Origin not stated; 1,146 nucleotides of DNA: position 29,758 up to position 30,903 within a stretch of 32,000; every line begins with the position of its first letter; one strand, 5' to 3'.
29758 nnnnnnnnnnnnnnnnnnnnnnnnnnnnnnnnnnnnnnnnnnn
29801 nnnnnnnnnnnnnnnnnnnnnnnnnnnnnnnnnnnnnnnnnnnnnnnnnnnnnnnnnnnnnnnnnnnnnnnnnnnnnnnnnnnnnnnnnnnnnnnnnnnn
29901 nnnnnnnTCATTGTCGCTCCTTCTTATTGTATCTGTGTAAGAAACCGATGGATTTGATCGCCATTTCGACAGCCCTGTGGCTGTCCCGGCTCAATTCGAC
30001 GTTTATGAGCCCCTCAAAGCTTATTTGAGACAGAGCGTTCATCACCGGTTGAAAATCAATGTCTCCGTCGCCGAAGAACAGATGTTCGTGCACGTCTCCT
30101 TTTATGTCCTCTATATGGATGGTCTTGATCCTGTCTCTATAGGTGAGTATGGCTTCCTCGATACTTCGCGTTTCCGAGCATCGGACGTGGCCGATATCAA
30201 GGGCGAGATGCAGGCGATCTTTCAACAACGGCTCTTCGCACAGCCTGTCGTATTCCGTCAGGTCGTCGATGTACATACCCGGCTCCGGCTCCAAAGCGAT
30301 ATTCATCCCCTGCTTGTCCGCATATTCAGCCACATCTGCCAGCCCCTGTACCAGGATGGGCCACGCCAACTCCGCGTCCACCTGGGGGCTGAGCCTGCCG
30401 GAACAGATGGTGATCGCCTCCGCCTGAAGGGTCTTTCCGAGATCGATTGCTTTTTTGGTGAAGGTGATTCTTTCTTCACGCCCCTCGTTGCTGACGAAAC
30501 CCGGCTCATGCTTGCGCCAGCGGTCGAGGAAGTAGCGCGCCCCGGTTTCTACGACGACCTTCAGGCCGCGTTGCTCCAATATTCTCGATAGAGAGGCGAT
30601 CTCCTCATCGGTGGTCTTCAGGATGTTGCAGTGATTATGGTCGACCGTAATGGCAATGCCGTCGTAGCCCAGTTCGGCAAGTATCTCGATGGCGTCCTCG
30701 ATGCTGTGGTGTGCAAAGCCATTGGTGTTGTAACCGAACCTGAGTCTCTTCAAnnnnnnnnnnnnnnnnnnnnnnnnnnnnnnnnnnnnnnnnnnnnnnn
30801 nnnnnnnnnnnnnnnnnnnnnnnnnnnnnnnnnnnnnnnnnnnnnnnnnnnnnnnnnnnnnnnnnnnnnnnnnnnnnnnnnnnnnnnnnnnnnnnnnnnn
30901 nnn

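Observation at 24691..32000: Eight-gene, translationally coupled UbiD / CoA-ligase operon that fits no pathway I can name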

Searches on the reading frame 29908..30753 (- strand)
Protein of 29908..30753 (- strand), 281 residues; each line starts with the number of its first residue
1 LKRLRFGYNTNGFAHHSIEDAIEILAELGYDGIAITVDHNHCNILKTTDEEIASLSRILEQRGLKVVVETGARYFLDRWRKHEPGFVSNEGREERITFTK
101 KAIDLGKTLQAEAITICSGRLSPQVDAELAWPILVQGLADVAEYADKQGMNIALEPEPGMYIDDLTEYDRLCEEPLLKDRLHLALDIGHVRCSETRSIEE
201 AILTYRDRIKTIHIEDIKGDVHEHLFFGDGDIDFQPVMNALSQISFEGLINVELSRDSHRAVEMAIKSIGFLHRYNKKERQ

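Call 3: search_protein_families(library=pfam, proteins=[window:29908-30753:-], max_evalue=0.01)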
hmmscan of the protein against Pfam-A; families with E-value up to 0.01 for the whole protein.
window:29908-30753:- (281 aa): 3 families
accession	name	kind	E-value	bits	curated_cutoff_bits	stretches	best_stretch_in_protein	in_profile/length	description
PF01261.30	AP_endonuc_2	-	2.3e-39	136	31.1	1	23-272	2-246/249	Xylose isomerase-like TIM barrel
PF03786.19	UxuA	-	0.0019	17.5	23.7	0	184-255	241-319/352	D-mannonate dehydratase (UxuA)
PF04055.27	Radical_SAM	-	0.0024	18.5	29.5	0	3-48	77-120/166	Radical SAM superfamily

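Call 5: find_encoding_contigs(protein=window:29908-30753:-, flank=10000, max_places=8)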
Protein window:29908-30753:- (281 aa): 4 contigs read that carry it; 4 places shown.
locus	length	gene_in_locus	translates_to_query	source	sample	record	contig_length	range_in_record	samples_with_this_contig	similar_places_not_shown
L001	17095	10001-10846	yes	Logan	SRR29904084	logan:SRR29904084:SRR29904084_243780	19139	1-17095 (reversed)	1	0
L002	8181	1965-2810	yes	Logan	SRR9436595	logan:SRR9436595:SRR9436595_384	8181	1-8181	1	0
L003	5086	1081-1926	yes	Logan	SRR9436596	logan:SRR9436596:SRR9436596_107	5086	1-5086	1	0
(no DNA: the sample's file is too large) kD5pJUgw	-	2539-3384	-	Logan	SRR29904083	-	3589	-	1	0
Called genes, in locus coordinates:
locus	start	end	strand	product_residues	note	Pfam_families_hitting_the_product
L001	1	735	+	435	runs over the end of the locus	PF00291:PALP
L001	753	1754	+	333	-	PF08240:ADH_N, PF16912:Glu_dehyd_C, PF00107:ADH_zinc_N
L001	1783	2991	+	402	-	PF07994:NAD_binding_5, PF01658:Inos-1-P_synth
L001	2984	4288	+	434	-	PF00291:PALP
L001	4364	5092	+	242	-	-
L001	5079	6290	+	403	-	PF00109:ketoacyl-synt, PF02801:Ketoacyl-synt_C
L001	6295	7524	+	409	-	PF00109:ketoacyl-synt, PF08545:ACP_syn_III (faint), PF02801:Ketoacyl-synt_C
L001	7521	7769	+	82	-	PF00550:PP-binding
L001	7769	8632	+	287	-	PF01261:AP_endonuc_2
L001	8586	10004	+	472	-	PF00501:AMP-binding, PF13193:AMP-binding_C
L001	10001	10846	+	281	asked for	PF01261:AP_endonuc_2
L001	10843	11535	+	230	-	PF03358:FMN_red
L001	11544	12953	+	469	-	PF20695:UbiD_N, PF01977:UbiD, PF20696:UbiD_C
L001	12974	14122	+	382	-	PF04015:DUF362, PF00037:Fer4 (faint), PF13237:Fer4_10 (weak)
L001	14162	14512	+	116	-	PF02627:CMD (weak)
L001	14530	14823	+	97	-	PF02426:MIase (weak)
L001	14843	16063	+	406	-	PF07690:MFS_1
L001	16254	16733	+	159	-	-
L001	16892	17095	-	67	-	?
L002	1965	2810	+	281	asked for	PF01261:AP_endonuc_2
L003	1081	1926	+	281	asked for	PF01261:AP_endonuc_2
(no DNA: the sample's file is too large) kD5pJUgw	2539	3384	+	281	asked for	PF01261:AP_endonuc_2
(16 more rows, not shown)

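Call 9: search_protein_families(library=ncbifam, proteins=[L001:753-1754:+, L001:1783-2991:+, L001:2984-4288:+, L001:4364-5092:+, L001:5079-6290:+, L001:6295-7524:+, L001:7521-7769:+, L001:7769-8632:+, L001:8586-10004:+, L001:136-735:+], max_evalue=0.001)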
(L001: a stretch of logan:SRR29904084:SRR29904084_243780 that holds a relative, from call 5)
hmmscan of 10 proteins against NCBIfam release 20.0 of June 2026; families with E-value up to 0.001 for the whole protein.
L001:753-1754:+ (333 aa): 27 families (the best 25 are shown)
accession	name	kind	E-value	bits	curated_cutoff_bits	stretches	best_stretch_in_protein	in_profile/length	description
NF041097.1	keto_inos_dh_IolM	equivalog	1e-50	172.5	450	1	20-316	52-375/389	scyllo-inosose 3-dehydrogenase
NF003808.0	PRK05396.1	equivalog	4.3e-47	160.6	380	1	10-320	14-330/341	L-threonine 3-dehydrogenase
TIGR00692.1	tdh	equivalog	2.5e-40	138.5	458.35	1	10-314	12-324/340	L-threonine 3-dehydrogenase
NF007489.0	PRK10083.1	equivalog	1.3e-39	136.1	376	1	3-331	6-336/339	Zn-dependent oxidoreductase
NF010344.0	PRK13771.1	subfamily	2.8e-34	118.6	349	1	18-320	22-322/334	putative alcohol dehydrogenase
NF007375.0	PRK09880.1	equivalog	4.8e-32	111.1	469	1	20-302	26-314/344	L-idonate 5-dehydrogenase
TIGR03366.1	HpnZ_proposed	hypoth_equivalog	4.7e-31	108.1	328.1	1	19-255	3-252/315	putative phosphonate catabolism associated alcohol dehydrogenase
NF006940.0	PRK09422.1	equivalog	5.8e-31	107.7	344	1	11-316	14-320/338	alcohol dehydrogenase AdhP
NF007642.0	PRK10309.1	equivalog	3.2e-30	105.5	550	1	20-236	24-240/347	galactitol-1-phosphate 5-dehydrogenase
NF041172.1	AcrlCoa_red_Thmprot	equivalog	5.1e-29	101.3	500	1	12-317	16-320/334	acryloyl-CoA reductase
NF047908.1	AldhRedAhr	equivalog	2.1e-23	82.8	470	1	14-251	21-255/335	NADPH-dependent aldehyde reductase Ahr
TIGR03989.1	Rxyl_3153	subfamily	1e-19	71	440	2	10-102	15-106/370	NDMA-dependent alcohol dehydrogenase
TIGR02818.1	adh_III_F_hyde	equivalog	1.3e-19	70.5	543.95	2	9-106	14-110/368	S-(hydroxymethyl)glutathione dehydrogenase/class III alcohol dehydrogenase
TIGR03201.1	dearomat_had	equivalog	4.2e-19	68.8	338.65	1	12-210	14-215/349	6-hydroxycyclohex-1-ene-1-carbonyl-CoA dehydrogenase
TIGR01202.1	bchC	equivalog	1.2e-17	64.1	291.25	1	6-254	10-229/308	chlorophyll synthesis pathway protein BchC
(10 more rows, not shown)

L001:1783-2991:+ (402 aa): 1 family
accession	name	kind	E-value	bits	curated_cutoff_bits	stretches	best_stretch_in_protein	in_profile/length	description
TIGR03450.1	mycothiol_INO1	equivalog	9.2e-06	25.1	638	1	185-372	141-339/355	inositol-3-phosphate synthase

L001:2984-4288:+ (434 aa): 27 families (the best 25 are shown)
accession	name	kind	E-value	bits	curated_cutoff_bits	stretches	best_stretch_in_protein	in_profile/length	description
NF009057.0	PRK12391.1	equivalog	3.1e-182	606.1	366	1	5-432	5-433/441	TrpB-like pyridoxal phosphate-dependent enzyme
TIGR01415.1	trpB_rel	hypoth_equivalog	8e-171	568.4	518.85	1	13-425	1-416/419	TrpB-like pyridoxal phosphate-dependent enzyme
TIGR00263.1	trpB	equivalog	4.9e-43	147.7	392.45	1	59-419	32-379/385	tryptophan synthase subunit beta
NF010376.0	PRK13803.1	equivalog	8.8e-42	143.7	819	1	62-423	245-593/600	bifunctional phosphoribosylanthranilate isomerase/tryptophan synthase subunit beta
NF010375.0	PRK13802.1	equivalog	6.2e-30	103.9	1386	1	75-419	322-667/695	bifunctional indole-3-glycerol phosphate synthase/tryptophan synthase subunit beta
TIGR02079.1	THD1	equivalog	6.8e-14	51.5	440.55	1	77-181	14-113/410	threonine ammonia-lyase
NF006390.0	PRK08639.1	equivalog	7.4e-14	51.5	421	1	78-181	24-122/418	threonine ammonia-lyase IlvA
NF004996.0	PRK06381.1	equivalog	2.7e-13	49.6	266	1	79-164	15-98/319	threonine synthase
NF006094.0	PRK08246.1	subfamily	7.3e-13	48.6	331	1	78-300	22-208/310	serine/threonine dehydratase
NF040741.1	ornith_OrtB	equivalog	2.5e-11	42.7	550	1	94-158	80-143/464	2-amino-4-oxopentanoate thiolase subunit OrtB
TIGR01127.1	ilvA_1Cterm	equivalog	4.7e-10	39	378.75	1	94-167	13-86/380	threonine ammonia-lyase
NF005292.0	PRK06815.1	equivalog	2e-09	37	371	1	78-164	20-104/320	threonine/serine dehydratase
NF005147.0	PRK06608.1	equivalog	2.5e-08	33.1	380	1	80-199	25-140/339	serine/threonine dehydratase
NF045641.2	BHydaspDhtseBhcB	equivalog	3.5e-08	32.9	550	1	80-167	21-106/312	beta-hydroxyaspartate dehydratase BhcB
TIGR01124.1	ilvA_2Cterm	equivalog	9.4e-08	31.1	411.3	1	79-163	17-99/499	threonine ammonia-lyase, biosynthetic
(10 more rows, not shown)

L001:4364-5092:+ (242 aa): 0 families

L001:5079-6290:+ (403 aa): 23 families
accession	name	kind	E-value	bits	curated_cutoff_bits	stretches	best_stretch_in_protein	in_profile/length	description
TIGR03150.1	fabF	equivalog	1.2e-94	317.3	493.75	1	5-398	1-406/407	beta-ketoacyl-ACP synthase II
NF005589.0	PRK07314.1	subfamily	7.3e-89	298.4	387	1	5-400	4-411/413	beta-ketoacyl-ACP synthase II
NF006274.0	PRK08439.1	equivalog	6.6e-74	249.1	621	1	4-400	1-405/406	beta-ketoacyl-ACP synthase II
NF004970.0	PRK06333.1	subfamily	1.3e-70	238.4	525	1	5-400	4-421/424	beta-ketoacyl-ACP synthase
NF006618.0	PRK09185.1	subfamily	6.7e-68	229.5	407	1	5-400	3-392/394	beta-ketoacyl-ACP synthase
NF005076.0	PRK06501.1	equivalog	4.1e-66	223.6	629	1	7-401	13-423/425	beta-ketoacyl-ACP synthase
NF004618.0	PRK05952.1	equivalog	1.5e-63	215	455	1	6-400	3-382/384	beta-ketoacyl-ACP synthase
NF058662.1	cispenta_AmcF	equivalog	3.1e-62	210.7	325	1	7-397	2-366/369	cispentacin biosynthesis acyltransferase subunit AmcF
NF006587.0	PRK09116.1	equivalog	8e-58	196.1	470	1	5-400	2-406/408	beta-ketoacyl-ACP synthase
NF005916.1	PRK07910.1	equivalog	6e-56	190.1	560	1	4-396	11-413/418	KasA/KasB family beta-ketoacyl-ACP synthase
NF006434.0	PRK08722.1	equivalog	8e-55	186.4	759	1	5-400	4-413/414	beta-ketoacyl-ACP synthase II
NF005935.0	PRK07967.1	equivalog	5e-48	163.9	630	1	4-401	1-404/406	beta-ketoacyl-ACP synthase I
NF005490.0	PRK07103.1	equivalog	8.6e-48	163.4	445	1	5-401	4-413/414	polyketide beta-ketoacyl:acyl carrier protein synthase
NF045894.1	PKS_plus_SDR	equivalog_domain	1.9e-29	102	1740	1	153-367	166-385/1515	type I polyketide synthase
NF040607.1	mycolic_Pks13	equivalog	4.4e-22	77.4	2100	1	157-360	268-477/1680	polyketide synthase Pks13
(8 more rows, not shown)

L001:6295-7524:+ (409 aa): 16 families
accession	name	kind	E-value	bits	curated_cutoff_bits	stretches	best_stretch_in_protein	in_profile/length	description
TIGR03150.1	fabF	equivalog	1.6e-34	119.3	493.75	1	8-401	1-405/407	beta-ketoacyl-ACP synthase II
NF005589.0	PRK07314.1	subfamily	8.2e-33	113.8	387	1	7-402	3-409/413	beta-ketoacyl-ACP synthase II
NF006274.0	PRK08439.1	equivalog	1.9e-26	92.8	621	1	8-399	2-400/406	beta-ketoacyl-ACP synthase II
NF004970.0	PRK06333.1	subfamily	3.4e-25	88.8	525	1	7-403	3-420/424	beta-ketoacyl-ACP synthase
NF005935.0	PRK07967.1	equivalog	4e-23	81.9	630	1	8-350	2-345/406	beta-ketoacyl-ACP synthase I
NF005490.0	PRK07103.1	equivalog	6.5e-23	81.4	445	1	8-357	4-363/414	polyketide beta-ketoacyl:acyl carrier protein synthase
NF006587.0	PRK09116.1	equivalog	5.6e-22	78.1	470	1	8-346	2-344/408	beta-ketoacyl-ACP synthase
NF006618.0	PRK09185.1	subfamily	4.3e-18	65.5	407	1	8-404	3-392/394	beta-ketoacyl-ACP synthase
NF005916.1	PRK07910.1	equivalog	2.3e-17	63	560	1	49-356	55-366/418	KasA/KasB family beta-ketoacyl-ACP synthase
NF005076.0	PRK06501.1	equivalog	7.5e-17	61.3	629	1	151-405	162-423/425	beta-ketoacyl-ACP synthase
NF058662.1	cispenta_AmcF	equivalog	8.3e-16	57.9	325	1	146-361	111-323/369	cispentacin biosynthesis acyltransferase subunit AmcF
NF006434.0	PRK08722.1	equivalog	2.1e-15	56.5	759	1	8-399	4-408/414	beta-ketoacyl-ACP synthase II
NF004618.0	PRK05952.1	equivalog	3e-15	56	455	1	73-355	53-333/384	beta-ketoacyl-ACP synthase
NF005084.0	PRK06519.1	equivalog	1e-05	24.9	320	1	165-342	175-341/397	beta-ketoacyl-ACP synthase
NF058659.1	cispenta_AmcG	equivalog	0.0001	22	80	1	67-189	17-139/157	cispentacin moiety biosynthesis protein AmcG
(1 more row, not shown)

L001:7521-7769:+ (82 aa): 14 families
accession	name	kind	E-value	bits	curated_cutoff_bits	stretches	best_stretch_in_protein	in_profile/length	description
NF058660.1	cispen_ACP_AmcB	equivalog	3.9e-12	46.2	80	1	3-76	3-77/80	cispentacin biosynthesis acyl carrier protein AmcB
NF002148.0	PRK00982.1-2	subfamily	6.1e-10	38.8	71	1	4-77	7-77/79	acyl carrier protein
TIGR00517.1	acyl_carrier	equivalog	2.8e-09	36.7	70.45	1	4-76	6-75/77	acyl carrier protein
NF006617.0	PRK09184.1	subfamily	7.8e-09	35.5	70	1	3-75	15-91/96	phosphopantetheine-binding protein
NF002149.0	PRK00982.1-3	equivalog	1.3e-08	34.6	106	1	4-69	6-68/78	acyl carrier protein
NF002151.0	PRK00982.1-5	equivalog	3.5e-08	33.5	92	1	4-76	6-75/78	acyl carrier protein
NF002150.0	PRK00982.1-4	subfamily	5.2e-08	33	66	1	4-77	8-78/80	acyl carrier protein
NF002147.0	PRK00982.1-1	equivalog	1e-06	28.4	84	1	17-76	21-79/83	acyl carrier protein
NF005480.0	PRK07081.1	equivalog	3.6e-06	26.8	72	1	3-75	2-74/83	acyl carrier protein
NF005798.0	PRK07639.1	equivalog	5.8e-06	26.6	100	1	4-77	8-81/91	petrobactin biosynthesis protein AsbD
NF040636.1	AcpM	exception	1.7e-05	24.7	146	1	17-73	19-74/93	meromycolate extension acyl carrier protein AcpM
NF009104.0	PRK12449.1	equivalog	3.3e-05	23.7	70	1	1-70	1-71/80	acyl carrier protein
NF052616.1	ACP_for_OlsHI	equivalog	8.3e-05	22.9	130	1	3-76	5-79/83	ornithine lipid biosynthesis acyl carrier protein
NF003757.0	PRK05350.1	equivalog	0.00032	20.8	65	1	4-70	5-72/83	acyl carrier protein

L001:7769-8632:+ (287 aa): 11 families
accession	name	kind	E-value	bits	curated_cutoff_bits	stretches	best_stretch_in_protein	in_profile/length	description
NF007360.0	PRK09856.1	equivalog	4.7e-16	59.1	305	1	4-266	3-265/276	fructoselysine 3-epimerase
NF041099.2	keto_glucon_epim_IolO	equivalog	2.4e-15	56.6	300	1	15-271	22-267/269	5-keto-L-gluconate epimerase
TIGR04379.1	myo_inos_iolE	equivalog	2.8e-14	53.3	290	1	16-249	25-265/290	myo-inosose-2 dehydratase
TIGR03234.1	OH-pyruv-isom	equivalog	2e-11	43.7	353.45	1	47-266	38-251/254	hydroxypyruvate isomerase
NF043033.1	OxoTetrIsom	equivalog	2.6e-08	33.9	325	1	51-250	43-237/251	2-oxo-tetronate isomerase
NF041277.1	coba_remo_CbiR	equivalog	1.3e-06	28.2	105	1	130-254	119-238/249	cobamide remodeling phosphodiesterase CbiR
TIGR00542.1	hxl6Piso_put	equivalog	3.4e-06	26.6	272.15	1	25-260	27-259/279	L-ribulose-5-phosphate 3-epimerase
NF009688.0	PRK13209.1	subfamily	1.4e-05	24.3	317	1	16-263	23-267/286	L-ribulose-5-phosphate 3-epimerase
NF002198.0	PRK01060.1-3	equivalog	0.00018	21.2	244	1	98-218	79-202/253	deoxyribonuclease IV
NF051856.1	PsicseEpim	equivalog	0.00048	20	300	0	180-249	180-244/287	D-psicose 3-epimerase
NF007444.0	PRK09997.1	equivalog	0.00079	19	465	0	99-266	87-255/258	hydroxypyruvate isomerase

L001:8586-10004:+ (472 aa): 103 families (the best 25 are shown)
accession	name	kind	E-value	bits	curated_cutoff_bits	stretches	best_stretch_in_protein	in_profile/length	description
NF004837.0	PRK06187.1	subfamily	7e-59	199.5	476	1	116-463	156-525/531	long-chain-fatty-acid--CoA ligase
NF002966.0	PRK03640.1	equivalog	1.2e-46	159.4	556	2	305-458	326-478/483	o-succinylbenzoate--CoA ligase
TIGR01923.1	menE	equivalog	3.9e-46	157.8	330.15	1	45-452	15-438/442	o-succinylbenzoate--CoA ligase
NF004511.1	PRK05852.1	equivalog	1.2e-45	156.2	650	2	131-456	156-500/505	FadD7 family fatty acid--CoA ligase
NF005797.0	PRK07638.1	equivalog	1.1e-43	149.5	518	1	19-464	16-483/487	acyl-CoA synthetase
NF005702.0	PRK07514.1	subfamily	3.3e-43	147.8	558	1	109-461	136-501/506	malonyl-CoA synthase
NF006181.0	PRK08314.1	subfamily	4.2e-42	144.1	705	2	132-457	206-551/563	long-chain-fatty-acid--CoA ligase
NF006182.0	PRK08316.1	subfamily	9.2e-42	143.2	663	1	114-462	155-519/523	fatty acyl-CoA synthetase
NF005858.0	PRK07787.1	subfamily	1.3e-40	139.2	575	1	9-456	6-468/471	acyl-CoA synthetase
NF052269.1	Staph_lig_FadD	equivalog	2.2e-39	135.2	650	1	125-464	145-497/499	long-chain-fatty-acid--CoA ligase FadD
NF005676.0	PRK07470.1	equivalog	3.6e-39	134.8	774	1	121-462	167-531/544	acyl-CoA synthetase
NF006539.0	PRK09029.1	equivalog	4.2e-39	134.7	494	1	16-453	15-444/458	o-succinylbenzoate--CoA ligase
NF005801.1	PRK07656.1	equivalog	1.5e-37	129.4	657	1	121-456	155-499/500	FadD3 family acyl-CoA ligase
NF006523.0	PRK08974.1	equivalog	7e-37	126.8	884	2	307-464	400-557/561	long-chain-fatty-acid--CoA ligase FadD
NF004114.0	PRK05605.1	equivalog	7.2e-37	126.9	766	1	82-464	176-573/575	long-chain-fatty-acid--CoA ligase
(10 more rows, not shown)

L001:136-735:+ (199 aa): 5 families
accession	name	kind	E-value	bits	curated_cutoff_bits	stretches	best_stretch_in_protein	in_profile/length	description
NF009057.0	PRK12391.1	equivalog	3.3e-80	269.8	366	1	1-195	236-429/441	TrpB-like pyridoxal phosphate-dependent enzyme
TIGR01415.1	trpB_rel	hypoth_equivalog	8.2e-75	252.1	518.85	1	1-192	225-416/419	TrpB-like pyridoxal phosphate-dependent enzyme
NF010376.0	PRK13803.1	equivalog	6e-18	65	819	1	3-190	409-593/600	bifunctional phosphoribosylanthranilate isomerase/tryptophan synthase subunit beta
TIGR00263.1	trpB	equivalog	1.4e-17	63.9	392.45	1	2-185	199-378/385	tryptophan synthase subunit beta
NF010375.0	PRK13802.1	equivalog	1.3e-13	49.9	1386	1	3-186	481-667/695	bifunctional indole-3-glycerol phosphate synthase/tryptophan synthase subunit beta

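Call 10: search_protein_families(library=ncbifam, proteins=[window:29908-30753:-], max_evalue=0.001)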
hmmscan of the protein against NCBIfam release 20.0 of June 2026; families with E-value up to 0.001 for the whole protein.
window:29908-30753:- (281 aa): 12 families
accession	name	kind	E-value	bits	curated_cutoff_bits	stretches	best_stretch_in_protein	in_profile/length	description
TIGR04379.1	myo_inos_iolE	equivalog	6.8e-18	65.2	290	1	48-224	46-219/290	myo-inosose-2 dehydratase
NF009688.0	PRK13209.1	subfamily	2e-16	59.9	317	1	15-263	20-263/286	L-ribulose-5-phosphate 3-epimerase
NF041099.2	keto_glucon_epim_IolO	equivalog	4.6e-15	55.7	300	1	16-268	21-263/269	5-keto-L-gluconate epimerase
NF007360.0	PRK09856.1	equivalog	8.2e-14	51.8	305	1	5-255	2-249/276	fructoselysine 3-epimerase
TIGR03234.1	OH-pyruv-isom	equivalog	2.3e-13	50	353.45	1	51-255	40-241/254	hydroxypyruvate isomerase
NF009689.0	PRK13210.1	subfamily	1.7e-12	47.1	200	1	14-267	15-269/286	L-ribulose-5-phosphate 3-epimerase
TIGR00542.1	hxl6Piso_put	equivalog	9.7e-12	44.8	272.15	1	17-258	17-253/279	L-ribulose-5-phosphate 3-epimerase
NF043033.1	OxoTetrIsom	equivalog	4.1e-08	33.3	325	1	53-254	43-237/251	2-oxo-tetronate isomerase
TIGR02631.1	xylA_Arthro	equivalog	1e-06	28.1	447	1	21-159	37-183/382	xylose isomerase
NF041277.1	coba_remo_CbiR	equivalog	4.4e-06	26.4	105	1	178-254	159-234/249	cobamide remodeling phosphodiesterase CbiR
NF051856.1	PsicseEpim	equivalog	1.7e-05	24.8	300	1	21-253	21-244/287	D-psicose 3-epimerase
NF006375.0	PRK08609.1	equivalog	0.00066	18.4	426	0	194-243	312-361/571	DNA polymerase/3'-5' exonuclease PolX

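Call 19: find_homologous_proteins(query=L001:1783-2991:+, max_evalue=1e-10)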
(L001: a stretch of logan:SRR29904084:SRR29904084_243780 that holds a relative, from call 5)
Query L001:1783-2991:+ (402 aa): 8000 proteins with E <= 1e-10 among 8000 candidates; the best 120 are listed.
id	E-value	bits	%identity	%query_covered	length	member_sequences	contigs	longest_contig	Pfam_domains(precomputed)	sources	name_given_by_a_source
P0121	3.1e-264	894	99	100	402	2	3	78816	PF01658.23,PF07994.19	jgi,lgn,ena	-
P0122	2.8e-172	591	68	99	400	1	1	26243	PF01658.23,PF07994.19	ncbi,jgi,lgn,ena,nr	ncbi:MAG: inositol-3-phosphate synthase [Nitrospirota bacterium]|nr:inositol-3-phosphate synthase [N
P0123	5.4e-129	449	52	98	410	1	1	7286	PF01658.23,PF07994.19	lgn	-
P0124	2.8e-116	407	50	97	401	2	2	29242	PF01658.23,PF07994.19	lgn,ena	-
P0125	3.0e-116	407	48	96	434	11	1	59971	PF01658.23,PF07994.19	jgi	jgi:myo-inositol-1-phosphate synthase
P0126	3.4e-116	407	48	97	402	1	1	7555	PF01658.23,PF07994.19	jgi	jgi:myo-inositol-1-phosphate synthase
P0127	3.1e-115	403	48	97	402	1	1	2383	PF01658.23,PF07994.19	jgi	jgi:myo-inositol-1-phosphate synthase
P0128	1.4e-114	401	48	97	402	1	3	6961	PF01658.23,PF07994.19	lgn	-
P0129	2.3e-114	400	48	97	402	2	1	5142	PF01658.23,PF07994.19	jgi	jgi:myo-inositol-1-phosphate synthase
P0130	2.2e-111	391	47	98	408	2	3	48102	PF01658.23,PF07994.19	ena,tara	tara:strand:+ start:306 stop:1532 length:1227 start_codon:yes stop_codon:yes gene_type:complete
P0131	2.3e-111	391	48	99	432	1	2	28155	PF01658.23,PF07994.19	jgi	-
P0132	4.8e-111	390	48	98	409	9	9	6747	PF01658.23,PF07994.19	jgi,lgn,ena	-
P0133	5.1e-111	389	48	96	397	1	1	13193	PF01658.23,PF07994.19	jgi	jgi:myo-inositol-1-phosphate synthase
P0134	2.2e-110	387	46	100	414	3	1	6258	PF01658.23,PF07994.19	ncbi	-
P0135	9.7e-110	385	47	97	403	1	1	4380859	PF01658.23,PF07994.19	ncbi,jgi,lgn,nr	ncbi:inositol-3-phosphate synthase [Bacillus sp. A116_S68]|jgi:myo-inositol-1-phosphate synthase|nr:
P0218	6.0e-98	346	43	97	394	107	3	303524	PF01658.23,PF07994.19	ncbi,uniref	ncbi:inositol-3-phosphate synthase [Bacillus cereus]|uniref:inositol-3-phosphate synthase n=1 Tax=Ba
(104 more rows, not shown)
